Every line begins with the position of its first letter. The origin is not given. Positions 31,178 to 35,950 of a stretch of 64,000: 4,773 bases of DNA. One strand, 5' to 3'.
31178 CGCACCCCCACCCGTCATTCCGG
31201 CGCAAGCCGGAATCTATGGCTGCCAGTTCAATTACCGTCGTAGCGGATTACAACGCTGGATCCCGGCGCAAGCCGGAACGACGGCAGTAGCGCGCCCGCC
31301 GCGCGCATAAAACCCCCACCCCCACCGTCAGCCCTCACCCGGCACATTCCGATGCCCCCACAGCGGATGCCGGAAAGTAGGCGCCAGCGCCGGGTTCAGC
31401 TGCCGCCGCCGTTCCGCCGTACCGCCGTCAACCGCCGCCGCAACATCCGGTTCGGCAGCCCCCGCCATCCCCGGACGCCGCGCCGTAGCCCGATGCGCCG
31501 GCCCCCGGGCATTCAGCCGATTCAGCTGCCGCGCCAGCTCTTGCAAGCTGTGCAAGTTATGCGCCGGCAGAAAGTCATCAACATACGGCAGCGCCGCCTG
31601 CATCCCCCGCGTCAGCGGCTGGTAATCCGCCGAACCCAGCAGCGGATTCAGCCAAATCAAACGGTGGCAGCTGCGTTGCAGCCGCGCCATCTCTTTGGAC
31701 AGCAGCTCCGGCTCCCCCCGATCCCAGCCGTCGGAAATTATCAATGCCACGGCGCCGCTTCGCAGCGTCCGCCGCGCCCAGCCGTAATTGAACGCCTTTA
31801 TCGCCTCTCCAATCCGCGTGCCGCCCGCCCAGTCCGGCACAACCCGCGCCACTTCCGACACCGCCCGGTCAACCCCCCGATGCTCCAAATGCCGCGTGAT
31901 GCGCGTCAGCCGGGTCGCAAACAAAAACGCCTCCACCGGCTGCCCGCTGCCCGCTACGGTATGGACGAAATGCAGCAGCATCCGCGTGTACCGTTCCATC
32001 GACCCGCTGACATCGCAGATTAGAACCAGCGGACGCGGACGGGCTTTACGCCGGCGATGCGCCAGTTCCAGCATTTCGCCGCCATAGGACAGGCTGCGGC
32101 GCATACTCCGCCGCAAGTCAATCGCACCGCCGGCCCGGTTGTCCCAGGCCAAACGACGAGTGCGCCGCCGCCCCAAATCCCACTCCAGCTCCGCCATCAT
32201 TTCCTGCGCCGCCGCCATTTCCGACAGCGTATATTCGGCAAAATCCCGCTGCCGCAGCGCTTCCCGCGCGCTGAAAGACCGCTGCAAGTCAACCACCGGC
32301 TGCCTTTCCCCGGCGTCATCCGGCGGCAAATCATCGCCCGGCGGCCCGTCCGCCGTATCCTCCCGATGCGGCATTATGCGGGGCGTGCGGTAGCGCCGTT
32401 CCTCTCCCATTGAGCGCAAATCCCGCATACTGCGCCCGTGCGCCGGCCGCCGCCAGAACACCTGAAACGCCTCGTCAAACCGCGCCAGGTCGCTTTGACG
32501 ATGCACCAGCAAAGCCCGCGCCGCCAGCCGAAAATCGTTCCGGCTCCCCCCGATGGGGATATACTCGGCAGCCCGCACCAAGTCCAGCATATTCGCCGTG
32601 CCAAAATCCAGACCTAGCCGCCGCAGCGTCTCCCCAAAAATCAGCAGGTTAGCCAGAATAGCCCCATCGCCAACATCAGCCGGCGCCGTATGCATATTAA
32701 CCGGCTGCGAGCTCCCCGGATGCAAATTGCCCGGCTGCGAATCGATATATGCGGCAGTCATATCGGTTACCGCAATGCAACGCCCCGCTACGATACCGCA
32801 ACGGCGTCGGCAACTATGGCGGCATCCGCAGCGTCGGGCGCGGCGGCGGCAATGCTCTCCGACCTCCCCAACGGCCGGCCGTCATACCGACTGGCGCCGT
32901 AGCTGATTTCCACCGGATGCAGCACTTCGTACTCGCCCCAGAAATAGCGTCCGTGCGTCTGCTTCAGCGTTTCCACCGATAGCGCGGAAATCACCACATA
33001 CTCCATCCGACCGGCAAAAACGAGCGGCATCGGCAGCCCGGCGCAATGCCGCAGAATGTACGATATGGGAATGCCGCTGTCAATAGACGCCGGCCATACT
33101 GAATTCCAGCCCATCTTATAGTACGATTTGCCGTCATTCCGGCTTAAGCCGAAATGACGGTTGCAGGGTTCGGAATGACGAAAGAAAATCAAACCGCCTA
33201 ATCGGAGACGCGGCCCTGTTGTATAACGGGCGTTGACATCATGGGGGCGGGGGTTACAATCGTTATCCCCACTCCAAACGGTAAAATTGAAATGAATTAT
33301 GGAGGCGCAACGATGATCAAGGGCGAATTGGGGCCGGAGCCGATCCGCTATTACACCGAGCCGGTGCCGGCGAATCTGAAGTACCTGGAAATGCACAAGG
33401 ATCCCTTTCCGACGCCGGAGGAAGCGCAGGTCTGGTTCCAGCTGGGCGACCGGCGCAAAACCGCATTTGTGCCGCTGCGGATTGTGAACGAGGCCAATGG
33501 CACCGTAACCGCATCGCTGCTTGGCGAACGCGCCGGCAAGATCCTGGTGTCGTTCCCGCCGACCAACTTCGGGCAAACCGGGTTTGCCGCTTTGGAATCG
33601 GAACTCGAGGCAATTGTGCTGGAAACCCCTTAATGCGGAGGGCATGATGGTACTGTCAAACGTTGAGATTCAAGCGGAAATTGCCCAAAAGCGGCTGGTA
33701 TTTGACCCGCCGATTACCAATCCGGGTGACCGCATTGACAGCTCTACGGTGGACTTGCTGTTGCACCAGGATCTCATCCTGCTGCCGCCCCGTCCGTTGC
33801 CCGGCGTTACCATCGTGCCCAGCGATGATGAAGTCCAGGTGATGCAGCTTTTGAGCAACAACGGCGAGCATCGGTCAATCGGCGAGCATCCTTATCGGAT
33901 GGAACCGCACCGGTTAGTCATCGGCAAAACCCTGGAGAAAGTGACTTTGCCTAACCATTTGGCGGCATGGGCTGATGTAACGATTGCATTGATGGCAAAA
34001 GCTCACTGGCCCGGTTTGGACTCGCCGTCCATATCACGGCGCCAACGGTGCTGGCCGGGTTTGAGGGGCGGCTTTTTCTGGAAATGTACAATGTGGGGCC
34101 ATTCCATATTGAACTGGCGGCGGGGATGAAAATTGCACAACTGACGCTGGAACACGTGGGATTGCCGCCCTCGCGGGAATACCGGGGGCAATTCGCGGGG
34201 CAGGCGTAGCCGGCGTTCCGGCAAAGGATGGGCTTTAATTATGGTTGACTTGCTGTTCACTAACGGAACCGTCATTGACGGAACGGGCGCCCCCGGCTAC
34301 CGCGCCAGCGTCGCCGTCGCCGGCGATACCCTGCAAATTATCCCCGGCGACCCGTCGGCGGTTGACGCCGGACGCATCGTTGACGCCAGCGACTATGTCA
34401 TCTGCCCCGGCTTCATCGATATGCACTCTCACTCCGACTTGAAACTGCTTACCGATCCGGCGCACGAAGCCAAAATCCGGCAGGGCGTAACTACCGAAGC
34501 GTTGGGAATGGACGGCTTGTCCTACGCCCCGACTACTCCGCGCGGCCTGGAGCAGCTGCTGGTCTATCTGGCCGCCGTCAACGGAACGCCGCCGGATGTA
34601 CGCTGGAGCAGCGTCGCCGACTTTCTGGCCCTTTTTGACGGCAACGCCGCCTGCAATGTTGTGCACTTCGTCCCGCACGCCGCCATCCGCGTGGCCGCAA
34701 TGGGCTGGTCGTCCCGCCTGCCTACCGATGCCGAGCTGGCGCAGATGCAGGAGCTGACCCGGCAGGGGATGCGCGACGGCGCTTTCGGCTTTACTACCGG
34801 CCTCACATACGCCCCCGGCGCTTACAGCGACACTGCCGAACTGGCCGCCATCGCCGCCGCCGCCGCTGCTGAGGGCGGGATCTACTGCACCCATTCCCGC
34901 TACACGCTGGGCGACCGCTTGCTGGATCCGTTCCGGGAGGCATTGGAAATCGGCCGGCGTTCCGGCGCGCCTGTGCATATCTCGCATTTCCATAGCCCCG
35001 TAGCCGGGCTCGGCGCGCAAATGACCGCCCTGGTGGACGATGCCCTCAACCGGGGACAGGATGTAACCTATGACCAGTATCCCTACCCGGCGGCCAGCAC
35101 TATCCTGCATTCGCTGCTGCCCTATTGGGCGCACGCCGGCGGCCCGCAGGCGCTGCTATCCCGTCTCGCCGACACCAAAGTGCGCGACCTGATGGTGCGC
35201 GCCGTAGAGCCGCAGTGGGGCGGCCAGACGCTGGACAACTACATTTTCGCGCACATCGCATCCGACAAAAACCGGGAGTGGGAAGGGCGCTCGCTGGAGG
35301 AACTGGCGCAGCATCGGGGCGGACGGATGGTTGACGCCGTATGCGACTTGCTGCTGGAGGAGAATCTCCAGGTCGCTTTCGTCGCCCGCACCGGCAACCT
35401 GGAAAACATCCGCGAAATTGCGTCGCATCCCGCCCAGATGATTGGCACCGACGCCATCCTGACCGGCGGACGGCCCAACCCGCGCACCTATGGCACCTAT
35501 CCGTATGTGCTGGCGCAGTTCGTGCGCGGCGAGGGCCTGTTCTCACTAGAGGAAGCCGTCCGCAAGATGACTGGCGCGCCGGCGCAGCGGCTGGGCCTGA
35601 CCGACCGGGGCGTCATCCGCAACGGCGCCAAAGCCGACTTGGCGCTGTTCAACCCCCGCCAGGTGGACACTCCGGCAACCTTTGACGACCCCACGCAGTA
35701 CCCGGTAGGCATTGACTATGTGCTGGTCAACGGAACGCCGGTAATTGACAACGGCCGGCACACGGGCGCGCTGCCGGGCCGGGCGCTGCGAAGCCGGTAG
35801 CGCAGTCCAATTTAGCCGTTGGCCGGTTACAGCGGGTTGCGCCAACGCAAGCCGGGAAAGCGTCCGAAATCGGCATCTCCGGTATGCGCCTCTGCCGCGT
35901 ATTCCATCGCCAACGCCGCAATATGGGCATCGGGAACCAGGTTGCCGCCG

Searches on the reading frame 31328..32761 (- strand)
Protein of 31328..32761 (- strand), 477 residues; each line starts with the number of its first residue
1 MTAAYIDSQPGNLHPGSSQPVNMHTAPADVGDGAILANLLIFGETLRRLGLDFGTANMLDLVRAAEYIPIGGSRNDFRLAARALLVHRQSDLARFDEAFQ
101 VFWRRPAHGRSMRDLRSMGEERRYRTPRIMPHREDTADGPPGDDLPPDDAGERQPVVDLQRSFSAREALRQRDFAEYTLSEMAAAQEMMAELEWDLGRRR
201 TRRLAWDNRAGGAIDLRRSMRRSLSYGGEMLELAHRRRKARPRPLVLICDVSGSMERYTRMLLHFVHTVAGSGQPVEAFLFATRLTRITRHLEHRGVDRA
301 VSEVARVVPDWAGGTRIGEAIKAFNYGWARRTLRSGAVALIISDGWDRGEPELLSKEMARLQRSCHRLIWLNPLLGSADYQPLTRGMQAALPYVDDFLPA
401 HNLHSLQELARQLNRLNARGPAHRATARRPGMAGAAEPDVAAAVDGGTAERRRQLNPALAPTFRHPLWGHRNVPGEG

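Call 11: search_protein_families(library=pfam, proteins=[window:31328-32761:-], max_evalue=0.001)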
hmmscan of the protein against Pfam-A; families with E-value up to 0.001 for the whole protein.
window:31328-32761:- (477 aa): 2 families
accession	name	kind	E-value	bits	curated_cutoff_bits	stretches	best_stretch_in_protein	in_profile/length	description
PF05762.20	VWA_CoxE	-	4.1e-64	216.5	26.4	1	197-405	13-221/222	VWA domain containing CoxE-like protein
PF13519.12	VWA_2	-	0.00064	20.8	27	0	245-345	1-106/107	von Willebrand factor type A domain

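Call 44: find_homologous_proteins(query=window:31328-32761:-, max_evalue=1e-50)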
Query window:31328-32761:- (477 aa): 7940 proteins with E <= 1e-50 among 8000 candidates; the best 120 are listed.
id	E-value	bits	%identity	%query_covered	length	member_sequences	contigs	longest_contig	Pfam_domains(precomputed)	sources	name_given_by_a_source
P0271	0.0e+0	1032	97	100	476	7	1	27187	PF05762.21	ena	-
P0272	3.6e-267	905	89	96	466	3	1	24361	PF05762.21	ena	-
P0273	1.1e-254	864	83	100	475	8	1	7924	PF05762.21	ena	-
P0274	1.6e-243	827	81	96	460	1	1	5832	PF05762.21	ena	-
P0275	6.1e-243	825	81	96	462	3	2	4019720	PF05762.21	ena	-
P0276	4.0e-242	822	81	95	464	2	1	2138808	PF05762.21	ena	-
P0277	4.0e-242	822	81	96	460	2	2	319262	PF05762.21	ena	-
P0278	1.9e-241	820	81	96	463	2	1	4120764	PF05762.21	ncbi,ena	-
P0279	4.4e-241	819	81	95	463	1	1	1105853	PF05762.21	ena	-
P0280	5.8e-240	815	80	97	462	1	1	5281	PF05762.21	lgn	-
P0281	1.1e-239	814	80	96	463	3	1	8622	PF05762.21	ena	-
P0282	1.2e-239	814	80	97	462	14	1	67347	PF05762.21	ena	-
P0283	1.2e-239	814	80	96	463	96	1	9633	PF05762.21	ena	-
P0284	1.2e-239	814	80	96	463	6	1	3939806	PF05762.21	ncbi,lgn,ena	-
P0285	1.4e-239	814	79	96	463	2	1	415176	PF05762.21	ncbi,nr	ncbi:MAG: VWA domain-containing protein [Chloroflexi bacterium]|nr:VWA domain-containing protein [Ch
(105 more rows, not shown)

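Call 45: find_encoding_contigs(protein=P0271, flank=8000, max_places=3)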
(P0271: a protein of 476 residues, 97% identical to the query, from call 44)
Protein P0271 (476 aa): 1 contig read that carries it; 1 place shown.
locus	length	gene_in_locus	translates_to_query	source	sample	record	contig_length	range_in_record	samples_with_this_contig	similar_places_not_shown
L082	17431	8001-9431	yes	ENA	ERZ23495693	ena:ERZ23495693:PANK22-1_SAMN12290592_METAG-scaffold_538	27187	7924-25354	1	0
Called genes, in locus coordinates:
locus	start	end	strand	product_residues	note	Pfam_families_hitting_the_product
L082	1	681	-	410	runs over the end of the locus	PF02771:Acyl-CoA_dh_N, PF02770:Acyl-CoA_dh_M, PF00441:Acyl-CoA_dh_1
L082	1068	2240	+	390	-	PF09995:MPAB_Lcp_cat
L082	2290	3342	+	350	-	PF00685:Sulfotransfer_1 (faint), PF13469:Sulfotransfer_3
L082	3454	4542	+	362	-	PF04255:DUF433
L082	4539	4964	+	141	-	PF01850:PIN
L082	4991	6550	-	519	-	PF07969:Amidohydro_3, PF01979:Amidohydro_1 (weak)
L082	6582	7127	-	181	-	PF22769:DCD, PF00692:dUTPase (faint)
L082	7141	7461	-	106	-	-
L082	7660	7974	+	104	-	-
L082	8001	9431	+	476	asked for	PF05762:VWA_CoxE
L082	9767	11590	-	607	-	PF01555:N6_N4_Mtase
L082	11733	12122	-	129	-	PF02627:CMD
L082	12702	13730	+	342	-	PF04909:Amidohydro_2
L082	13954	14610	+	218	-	-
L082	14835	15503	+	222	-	PF13649:Methyltransf_25 (faint), PF08241:Methyltransf_11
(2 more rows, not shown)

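Call 46: find_encoding_contigs(protein=P0272, flank=8000, max_places=3)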
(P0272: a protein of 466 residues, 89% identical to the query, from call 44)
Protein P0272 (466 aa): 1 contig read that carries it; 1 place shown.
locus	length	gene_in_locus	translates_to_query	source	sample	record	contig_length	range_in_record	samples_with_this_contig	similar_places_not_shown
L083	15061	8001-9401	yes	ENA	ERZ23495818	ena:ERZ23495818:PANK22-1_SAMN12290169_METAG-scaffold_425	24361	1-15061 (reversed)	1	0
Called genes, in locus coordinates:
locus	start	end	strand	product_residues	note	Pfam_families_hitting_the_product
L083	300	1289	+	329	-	PF13191:AAA_16 (faint), PF07726:AAA_3 (faint), PF07728:AAA_5, PF13401:AAA_22 (faint), PF00004:AAA (faint)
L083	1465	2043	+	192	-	-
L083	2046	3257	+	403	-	PF01266:DAO, PF02737:3HCDH_N (faint), PF07992:Pyr_redox_2 (faint), PF13450:NAD_binding_8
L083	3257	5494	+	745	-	-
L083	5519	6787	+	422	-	PF07690:MFS_1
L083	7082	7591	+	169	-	PF04607:RelA_SpoT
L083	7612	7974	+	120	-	-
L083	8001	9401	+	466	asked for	PF05762:VWA_CoxE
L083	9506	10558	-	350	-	PF13506:Glyco_transf_21, PF13641:Glyco_tranf_2_3, PF00535:Glycos_transf_2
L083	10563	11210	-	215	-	PF01725:Ham1p_like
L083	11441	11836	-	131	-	PF22091:DUF6941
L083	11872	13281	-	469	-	PF07690:MFS_1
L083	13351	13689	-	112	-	-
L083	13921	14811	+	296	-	-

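Call 47: find_encoding_contigs(protein=P0275, flank=8000, max_places=3)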
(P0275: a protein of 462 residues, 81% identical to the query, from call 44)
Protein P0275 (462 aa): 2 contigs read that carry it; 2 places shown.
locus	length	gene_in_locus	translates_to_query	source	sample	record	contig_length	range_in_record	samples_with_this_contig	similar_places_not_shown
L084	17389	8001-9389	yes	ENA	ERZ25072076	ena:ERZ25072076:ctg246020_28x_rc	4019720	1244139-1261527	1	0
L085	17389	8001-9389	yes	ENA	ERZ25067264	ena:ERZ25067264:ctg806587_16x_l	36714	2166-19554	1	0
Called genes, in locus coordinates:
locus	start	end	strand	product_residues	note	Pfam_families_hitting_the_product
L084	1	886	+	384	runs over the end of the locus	PF02770:Acyl-CoA_dh_M (faint)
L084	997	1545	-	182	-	-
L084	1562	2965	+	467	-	PF07690:MFS_1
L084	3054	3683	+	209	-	PF01725:Ham1p_like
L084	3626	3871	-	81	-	-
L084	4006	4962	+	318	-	PF13191:AAA_16 (faint), PF00004:AAA (weak), PF07726:AAA_3 (faint), PF07728:AAA_5, PF13401:AAA_22 (faint)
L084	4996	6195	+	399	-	PF00070:Pyr_redox (faint), PF00890:FAD_binding_2, PF01266:DAO, PF07992:Pyr_redox_2 (faint), PF13450:NAD_binding_8 (weak)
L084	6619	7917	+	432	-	PF07690:MFS_1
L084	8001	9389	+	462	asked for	PF05762:VWA_CoxE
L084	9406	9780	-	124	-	PF02627:CMD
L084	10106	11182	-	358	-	PF01380:SIS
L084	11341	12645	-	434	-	PF05598:DUF772, PF01609:DDE_Tnp_1, PF13751:DDE_Tnp_1_6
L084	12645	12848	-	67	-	-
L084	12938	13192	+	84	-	PF22513:FitA-like_RHH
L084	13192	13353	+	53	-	-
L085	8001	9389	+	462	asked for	PF05762:VWA_CoxE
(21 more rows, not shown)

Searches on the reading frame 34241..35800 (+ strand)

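Call 11: search_protein_families(library=pfam, proteins=[window:34241-35800:+], max_evalue=0.001)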
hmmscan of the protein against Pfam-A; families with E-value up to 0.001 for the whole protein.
window:34241-35800:+ (519 aa): 2 families
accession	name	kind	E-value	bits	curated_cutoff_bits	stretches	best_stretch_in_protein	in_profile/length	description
PF07969.17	Amidohydro_3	-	3e-30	106.5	29.7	1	45-501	1-471/472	Amidohydrolase family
PF01979.26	Amidohydro_1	-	1.3e-11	44.8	25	1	385-499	230-343/345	Amidohydrolase family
